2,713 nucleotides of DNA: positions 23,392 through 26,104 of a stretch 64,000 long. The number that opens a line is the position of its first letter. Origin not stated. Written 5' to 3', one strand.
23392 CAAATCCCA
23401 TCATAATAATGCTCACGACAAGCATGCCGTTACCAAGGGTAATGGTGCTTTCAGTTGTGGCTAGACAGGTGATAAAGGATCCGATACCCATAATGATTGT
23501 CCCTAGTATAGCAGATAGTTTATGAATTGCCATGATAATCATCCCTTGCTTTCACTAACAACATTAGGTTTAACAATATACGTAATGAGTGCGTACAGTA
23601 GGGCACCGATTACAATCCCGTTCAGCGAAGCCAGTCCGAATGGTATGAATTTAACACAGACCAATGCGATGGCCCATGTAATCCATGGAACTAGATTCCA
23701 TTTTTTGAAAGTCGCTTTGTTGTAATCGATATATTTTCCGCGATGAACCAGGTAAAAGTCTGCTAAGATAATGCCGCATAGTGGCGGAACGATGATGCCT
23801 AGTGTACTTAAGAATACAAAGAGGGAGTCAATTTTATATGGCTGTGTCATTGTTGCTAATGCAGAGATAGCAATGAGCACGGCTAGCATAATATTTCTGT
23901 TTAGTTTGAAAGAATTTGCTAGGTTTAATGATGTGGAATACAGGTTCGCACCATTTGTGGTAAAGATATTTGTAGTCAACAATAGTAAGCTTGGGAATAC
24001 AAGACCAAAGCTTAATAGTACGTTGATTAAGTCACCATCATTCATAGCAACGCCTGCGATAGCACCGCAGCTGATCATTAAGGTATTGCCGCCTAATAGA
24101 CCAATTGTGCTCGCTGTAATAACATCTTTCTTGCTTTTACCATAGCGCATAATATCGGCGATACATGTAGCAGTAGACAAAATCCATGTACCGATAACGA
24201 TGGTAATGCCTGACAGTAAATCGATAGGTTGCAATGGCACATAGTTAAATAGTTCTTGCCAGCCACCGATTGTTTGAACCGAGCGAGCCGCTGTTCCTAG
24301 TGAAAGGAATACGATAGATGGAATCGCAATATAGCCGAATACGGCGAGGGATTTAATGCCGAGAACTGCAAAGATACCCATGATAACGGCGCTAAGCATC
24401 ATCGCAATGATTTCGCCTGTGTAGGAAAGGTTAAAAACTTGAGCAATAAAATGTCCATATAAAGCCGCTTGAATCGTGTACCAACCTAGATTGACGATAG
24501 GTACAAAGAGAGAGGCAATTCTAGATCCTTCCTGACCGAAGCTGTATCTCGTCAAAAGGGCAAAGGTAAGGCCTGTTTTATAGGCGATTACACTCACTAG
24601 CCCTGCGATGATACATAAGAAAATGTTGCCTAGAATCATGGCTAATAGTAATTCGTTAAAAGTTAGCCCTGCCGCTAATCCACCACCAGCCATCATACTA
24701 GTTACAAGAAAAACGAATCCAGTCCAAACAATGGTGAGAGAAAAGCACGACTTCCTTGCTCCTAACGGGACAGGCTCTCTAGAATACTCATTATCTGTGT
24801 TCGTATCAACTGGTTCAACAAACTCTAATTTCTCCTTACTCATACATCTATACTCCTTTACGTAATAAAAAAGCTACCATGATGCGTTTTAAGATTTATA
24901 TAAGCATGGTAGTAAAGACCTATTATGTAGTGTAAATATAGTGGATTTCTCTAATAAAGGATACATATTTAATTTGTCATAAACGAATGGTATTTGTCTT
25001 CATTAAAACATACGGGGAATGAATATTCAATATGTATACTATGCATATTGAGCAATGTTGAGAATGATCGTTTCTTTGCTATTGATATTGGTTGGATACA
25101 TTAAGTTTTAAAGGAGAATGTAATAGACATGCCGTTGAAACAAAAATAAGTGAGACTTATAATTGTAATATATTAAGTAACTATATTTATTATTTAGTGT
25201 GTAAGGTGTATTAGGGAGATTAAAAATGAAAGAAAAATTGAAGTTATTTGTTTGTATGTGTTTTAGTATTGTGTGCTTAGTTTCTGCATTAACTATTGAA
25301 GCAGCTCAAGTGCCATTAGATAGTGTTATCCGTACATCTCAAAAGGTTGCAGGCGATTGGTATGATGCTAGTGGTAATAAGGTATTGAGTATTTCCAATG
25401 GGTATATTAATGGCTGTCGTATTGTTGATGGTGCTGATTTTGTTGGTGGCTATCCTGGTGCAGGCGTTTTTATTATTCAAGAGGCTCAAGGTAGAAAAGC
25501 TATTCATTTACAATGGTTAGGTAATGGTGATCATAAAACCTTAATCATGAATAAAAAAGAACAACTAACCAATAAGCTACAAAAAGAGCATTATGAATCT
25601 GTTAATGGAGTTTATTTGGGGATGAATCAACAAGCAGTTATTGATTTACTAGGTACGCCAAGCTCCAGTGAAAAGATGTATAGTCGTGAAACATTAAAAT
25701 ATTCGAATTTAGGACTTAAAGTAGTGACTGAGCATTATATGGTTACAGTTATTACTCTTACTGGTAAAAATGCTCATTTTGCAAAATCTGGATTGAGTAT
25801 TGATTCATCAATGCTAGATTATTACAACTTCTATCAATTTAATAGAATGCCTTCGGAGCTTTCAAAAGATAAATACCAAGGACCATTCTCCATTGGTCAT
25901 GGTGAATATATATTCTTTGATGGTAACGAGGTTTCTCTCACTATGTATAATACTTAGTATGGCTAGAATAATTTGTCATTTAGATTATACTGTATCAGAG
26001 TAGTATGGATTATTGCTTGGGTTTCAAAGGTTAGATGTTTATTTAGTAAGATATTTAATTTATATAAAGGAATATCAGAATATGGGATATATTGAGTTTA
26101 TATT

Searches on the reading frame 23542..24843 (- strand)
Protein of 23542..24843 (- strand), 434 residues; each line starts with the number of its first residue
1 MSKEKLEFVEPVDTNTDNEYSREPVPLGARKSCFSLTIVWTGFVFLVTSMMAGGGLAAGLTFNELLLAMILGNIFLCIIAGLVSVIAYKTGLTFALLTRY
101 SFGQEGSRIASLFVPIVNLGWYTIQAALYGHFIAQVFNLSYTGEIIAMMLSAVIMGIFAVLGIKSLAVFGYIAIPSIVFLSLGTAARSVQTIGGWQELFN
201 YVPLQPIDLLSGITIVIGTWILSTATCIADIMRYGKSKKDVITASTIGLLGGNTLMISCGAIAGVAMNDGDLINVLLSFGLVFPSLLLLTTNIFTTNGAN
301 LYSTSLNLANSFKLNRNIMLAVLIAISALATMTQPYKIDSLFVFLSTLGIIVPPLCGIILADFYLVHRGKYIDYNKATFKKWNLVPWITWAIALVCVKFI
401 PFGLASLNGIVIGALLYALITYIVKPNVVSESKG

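Call 58: search_protein_families(library=pfam, proteins=[window:23542-24843:-], max_evalue=0.001)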
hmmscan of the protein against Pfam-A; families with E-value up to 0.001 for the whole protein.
window:23542-24843:- (434 aa): 1 family
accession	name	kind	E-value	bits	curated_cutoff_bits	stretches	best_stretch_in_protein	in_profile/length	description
PF02133.21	Transp_cyt_pur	-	3.3e-28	99.1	23.5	1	32-424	10-439/440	Permease for cytosine/purines, uracil, thiamine, allantoin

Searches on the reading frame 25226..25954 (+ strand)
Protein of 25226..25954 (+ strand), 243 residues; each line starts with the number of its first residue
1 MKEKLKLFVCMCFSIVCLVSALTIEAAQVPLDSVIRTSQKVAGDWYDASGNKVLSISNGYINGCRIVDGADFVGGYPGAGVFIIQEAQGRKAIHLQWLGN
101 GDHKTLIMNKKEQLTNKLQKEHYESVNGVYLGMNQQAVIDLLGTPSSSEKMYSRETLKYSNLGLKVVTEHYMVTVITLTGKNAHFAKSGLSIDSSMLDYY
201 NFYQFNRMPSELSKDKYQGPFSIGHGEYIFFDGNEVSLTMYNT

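Call 58: search_protein_families(library=pfam, proteins=[window:25226-25954:+], max_evalue=0.001)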
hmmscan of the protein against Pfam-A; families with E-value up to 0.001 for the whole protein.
window:25226-25954:+ (243 aa): 1 family
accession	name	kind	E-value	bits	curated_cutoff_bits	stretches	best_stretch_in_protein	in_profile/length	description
PF04355.18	BamE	-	0.00062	20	23.2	0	124-159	7-41/71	Outer membrane protein assembly factor BamE domain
